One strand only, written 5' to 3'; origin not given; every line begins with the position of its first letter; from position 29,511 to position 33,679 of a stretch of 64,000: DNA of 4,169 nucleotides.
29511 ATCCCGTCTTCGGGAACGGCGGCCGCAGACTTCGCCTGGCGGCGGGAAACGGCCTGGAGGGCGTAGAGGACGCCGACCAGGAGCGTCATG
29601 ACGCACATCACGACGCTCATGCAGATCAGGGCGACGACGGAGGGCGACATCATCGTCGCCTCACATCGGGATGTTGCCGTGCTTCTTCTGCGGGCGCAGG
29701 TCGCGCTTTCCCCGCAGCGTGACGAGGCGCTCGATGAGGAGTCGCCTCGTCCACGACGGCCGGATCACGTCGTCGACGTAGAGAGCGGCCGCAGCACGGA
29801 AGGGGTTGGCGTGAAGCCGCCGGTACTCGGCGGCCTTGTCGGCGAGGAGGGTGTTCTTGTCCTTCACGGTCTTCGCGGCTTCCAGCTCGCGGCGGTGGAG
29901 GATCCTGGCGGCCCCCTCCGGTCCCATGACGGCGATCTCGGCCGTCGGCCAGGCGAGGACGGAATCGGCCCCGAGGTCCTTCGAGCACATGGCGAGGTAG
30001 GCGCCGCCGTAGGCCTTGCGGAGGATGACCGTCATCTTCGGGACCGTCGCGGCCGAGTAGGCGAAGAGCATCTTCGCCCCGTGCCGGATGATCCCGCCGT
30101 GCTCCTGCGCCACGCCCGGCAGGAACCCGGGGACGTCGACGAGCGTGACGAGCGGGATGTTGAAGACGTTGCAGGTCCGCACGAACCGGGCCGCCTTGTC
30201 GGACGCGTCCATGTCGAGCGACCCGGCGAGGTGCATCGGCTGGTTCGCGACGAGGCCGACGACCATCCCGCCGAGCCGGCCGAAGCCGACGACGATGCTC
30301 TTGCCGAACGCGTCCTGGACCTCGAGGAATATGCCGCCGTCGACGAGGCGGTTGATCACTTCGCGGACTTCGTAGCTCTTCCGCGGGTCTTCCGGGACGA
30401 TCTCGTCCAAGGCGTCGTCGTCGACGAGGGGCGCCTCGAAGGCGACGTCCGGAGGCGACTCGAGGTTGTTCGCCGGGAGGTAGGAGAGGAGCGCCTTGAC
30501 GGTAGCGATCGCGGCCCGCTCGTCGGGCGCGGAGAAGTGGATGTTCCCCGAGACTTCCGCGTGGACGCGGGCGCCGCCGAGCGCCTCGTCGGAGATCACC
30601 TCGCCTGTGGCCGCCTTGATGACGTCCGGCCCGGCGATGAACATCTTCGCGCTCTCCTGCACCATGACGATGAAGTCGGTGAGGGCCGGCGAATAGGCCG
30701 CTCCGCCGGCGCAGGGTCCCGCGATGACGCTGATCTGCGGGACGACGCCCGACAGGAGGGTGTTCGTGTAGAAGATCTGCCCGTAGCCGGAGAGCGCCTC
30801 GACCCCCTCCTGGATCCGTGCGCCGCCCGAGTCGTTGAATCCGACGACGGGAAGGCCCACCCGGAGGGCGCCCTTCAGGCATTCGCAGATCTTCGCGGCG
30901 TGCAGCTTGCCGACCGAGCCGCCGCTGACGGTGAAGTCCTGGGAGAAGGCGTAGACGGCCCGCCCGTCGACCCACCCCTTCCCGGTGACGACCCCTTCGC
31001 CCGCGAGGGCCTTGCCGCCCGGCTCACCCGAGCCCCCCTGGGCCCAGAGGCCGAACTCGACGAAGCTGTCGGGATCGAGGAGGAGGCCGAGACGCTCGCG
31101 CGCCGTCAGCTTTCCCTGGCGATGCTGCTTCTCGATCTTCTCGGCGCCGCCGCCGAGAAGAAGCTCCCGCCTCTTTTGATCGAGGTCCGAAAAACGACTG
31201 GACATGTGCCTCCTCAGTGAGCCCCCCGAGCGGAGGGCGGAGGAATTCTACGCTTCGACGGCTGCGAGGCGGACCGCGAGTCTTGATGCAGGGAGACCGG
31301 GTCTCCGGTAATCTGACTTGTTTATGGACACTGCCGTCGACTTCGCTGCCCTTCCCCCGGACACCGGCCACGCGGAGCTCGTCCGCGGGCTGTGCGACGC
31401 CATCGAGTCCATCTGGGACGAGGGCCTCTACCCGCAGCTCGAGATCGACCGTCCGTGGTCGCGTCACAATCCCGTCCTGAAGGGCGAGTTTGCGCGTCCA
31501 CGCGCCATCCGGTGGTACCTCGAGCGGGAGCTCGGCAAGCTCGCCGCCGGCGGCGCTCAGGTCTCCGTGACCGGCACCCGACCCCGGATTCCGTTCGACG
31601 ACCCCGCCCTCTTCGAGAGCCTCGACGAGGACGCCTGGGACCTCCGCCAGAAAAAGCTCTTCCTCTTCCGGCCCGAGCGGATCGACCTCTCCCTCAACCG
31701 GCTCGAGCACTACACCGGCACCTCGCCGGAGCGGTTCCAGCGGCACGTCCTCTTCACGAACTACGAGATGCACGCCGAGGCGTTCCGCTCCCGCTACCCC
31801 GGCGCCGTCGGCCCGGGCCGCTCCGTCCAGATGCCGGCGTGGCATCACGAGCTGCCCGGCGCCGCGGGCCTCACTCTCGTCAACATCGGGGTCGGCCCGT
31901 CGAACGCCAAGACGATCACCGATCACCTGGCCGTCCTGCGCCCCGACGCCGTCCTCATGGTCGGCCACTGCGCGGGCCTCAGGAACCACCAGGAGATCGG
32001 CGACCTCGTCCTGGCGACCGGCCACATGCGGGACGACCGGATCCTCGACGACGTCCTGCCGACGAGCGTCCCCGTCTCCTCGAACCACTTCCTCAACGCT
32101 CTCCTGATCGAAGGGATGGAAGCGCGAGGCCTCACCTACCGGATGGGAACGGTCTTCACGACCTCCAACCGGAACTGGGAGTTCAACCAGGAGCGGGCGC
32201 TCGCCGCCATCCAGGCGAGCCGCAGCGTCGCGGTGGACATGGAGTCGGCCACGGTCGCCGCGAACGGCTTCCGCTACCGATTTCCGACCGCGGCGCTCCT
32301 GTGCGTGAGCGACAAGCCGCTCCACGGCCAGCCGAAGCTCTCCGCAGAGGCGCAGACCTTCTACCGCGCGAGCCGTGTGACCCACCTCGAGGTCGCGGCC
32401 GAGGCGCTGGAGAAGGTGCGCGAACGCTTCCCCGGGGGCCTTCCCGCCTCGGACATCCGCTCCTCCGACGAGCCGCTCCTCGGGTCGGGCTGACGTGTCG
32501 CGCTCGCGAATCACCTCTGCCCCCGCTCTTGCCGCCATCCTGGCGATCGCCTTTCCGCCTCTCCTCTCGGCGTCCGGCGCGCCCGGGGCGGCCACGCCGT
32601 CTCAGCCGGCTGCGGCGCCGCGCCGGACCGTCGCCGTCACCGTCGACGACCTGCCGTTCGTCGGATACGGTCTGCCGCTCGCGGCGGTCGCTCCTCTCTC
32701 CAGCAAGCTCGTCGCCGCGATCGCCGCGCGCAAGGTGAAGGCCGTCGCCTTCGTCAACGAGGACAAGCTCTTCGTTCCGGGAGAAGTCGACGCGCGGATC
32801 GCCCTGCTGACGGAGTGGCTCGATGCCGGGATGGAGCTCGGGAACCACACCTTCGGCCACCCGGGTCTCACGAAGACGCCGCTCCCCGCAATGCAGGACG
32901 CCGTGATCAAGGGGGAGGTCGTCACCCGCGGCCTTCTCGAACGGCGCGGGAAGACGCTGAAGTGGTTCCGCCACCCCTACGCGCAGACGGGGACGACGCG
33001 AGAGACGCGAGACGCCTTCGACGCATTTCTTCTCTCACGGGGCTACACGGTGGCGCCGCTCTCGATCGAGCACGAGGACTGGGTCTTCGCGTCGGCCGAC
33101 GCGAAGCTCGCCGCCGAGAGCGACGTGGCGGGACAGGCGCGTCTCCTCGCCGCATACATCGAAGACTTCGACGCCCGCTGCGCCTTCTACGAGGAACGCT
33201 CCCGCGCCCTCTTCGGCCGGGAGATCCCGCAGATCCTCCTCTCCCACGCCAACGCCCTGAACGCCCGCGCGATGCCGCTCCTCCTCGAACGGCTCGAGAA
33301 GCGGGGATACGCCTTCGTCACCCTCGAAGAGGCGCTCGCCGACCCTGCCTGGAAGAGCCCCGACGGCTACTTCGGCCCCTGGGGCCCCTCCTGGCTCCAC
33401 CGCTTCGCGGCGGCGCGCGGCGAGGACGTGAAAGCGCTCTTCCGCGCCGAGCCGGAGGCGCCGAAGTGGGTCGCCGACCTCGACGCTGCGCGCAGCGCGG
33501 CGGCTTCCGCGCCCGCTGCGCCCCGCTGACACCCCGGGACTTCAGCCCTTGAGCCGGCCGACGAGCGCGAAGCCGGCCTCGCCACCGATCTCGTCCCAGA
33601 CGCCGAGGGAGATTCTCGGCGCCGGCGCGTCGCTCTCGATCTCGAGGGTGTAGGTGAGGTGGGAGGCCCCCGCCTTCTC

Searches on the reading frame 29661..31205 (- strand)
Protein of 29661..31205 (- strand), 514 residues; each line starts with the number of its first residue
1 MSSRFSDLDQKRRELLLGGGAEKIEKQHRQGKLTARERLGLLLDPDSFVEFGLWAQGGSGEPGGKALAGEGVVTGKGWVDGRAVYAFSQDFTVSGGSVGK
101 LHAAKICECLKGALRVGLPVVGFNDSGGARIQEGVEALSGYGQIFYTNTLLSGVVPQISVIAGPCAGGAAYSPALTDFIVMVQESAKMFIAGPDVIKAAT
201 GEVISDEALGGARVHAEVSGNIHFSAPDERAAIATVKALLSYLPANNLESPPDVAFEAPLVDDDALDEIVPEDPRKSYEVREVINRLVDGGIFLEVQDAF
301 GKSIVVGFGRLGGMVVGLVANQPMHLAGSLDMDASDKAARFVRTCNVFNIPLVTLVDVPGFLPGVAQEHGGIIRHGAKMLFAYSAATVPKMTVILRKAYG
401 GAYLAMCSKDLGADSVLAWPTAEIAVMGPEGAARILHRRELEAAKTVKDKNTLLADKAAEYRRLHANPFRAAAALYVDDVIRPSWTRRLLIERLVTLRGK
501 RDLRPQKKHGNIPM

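Call 78: search_protein_families(library=pfam, proteins=[window:29661-31205:-], max_evalue=0.000001)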
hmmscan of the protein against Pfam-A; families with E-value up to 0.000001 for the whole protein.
window:29661-31205:- (514 aa): 2 families
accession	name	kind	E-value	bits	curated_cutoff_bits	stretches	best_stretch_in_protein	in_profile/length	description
PF01039.27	Carboxyl_trans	-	1.2e-179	598.6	22.3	1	26-512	1-493/493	Carboxyl transferase domain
PF03255.19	ACCA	-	1.6e-14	54.2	23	1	336-446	134-240/310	Acetyl co-enzyme A carboxylase carboxyltransferase-like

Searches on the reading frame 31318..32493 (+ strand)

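Call 78: search_protein_families(library=pfam, proteins=[window:31318-32493:+], max_evalue=0.000001)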
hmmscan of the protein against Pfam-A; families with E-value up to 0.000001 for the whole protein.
window:31318-32493:+ (391 aa): 1 family
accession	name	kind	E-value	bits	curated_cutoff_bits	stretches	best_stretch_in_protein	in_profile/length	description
PF01048.26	PNP_UDP_1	-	3e-21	76.3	25.1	1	171-363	31-231/233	Phosphorylase superfamily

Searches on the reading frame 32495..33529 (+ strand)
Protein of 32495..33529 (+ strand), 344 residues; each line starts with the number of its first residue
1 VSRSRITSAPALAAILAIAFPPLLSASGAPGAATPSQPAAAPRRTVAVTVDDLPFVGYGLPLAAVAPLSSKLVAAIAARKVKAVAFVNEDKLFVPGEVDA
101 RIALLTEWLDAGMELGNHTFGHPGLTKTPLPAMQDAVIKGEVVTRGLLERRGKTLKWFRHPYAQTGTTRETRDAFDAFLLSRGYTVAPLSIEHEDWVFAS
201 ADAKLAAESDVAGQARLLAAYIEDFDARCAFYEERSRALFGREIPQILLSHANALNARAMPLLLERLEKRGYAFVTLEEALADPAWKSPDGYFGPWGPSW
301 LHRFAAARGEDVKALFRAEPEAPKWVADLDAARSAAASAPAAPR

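Call 78: search_protein_families(library=pfam, proteins=[window:32495-33529:+], max_evalue=0.000001)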
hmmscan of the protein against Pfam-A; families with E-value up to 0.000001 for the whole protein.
window:32495-33529:+ (344 aa): 1 family
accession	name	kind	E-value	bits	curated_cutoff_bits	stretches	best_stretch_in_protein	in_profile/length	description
PF01522.26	Polysacc_deac_1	-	4.5e-11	43.2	23.1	1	41-166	4-109/124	Polysaccharide deacetylase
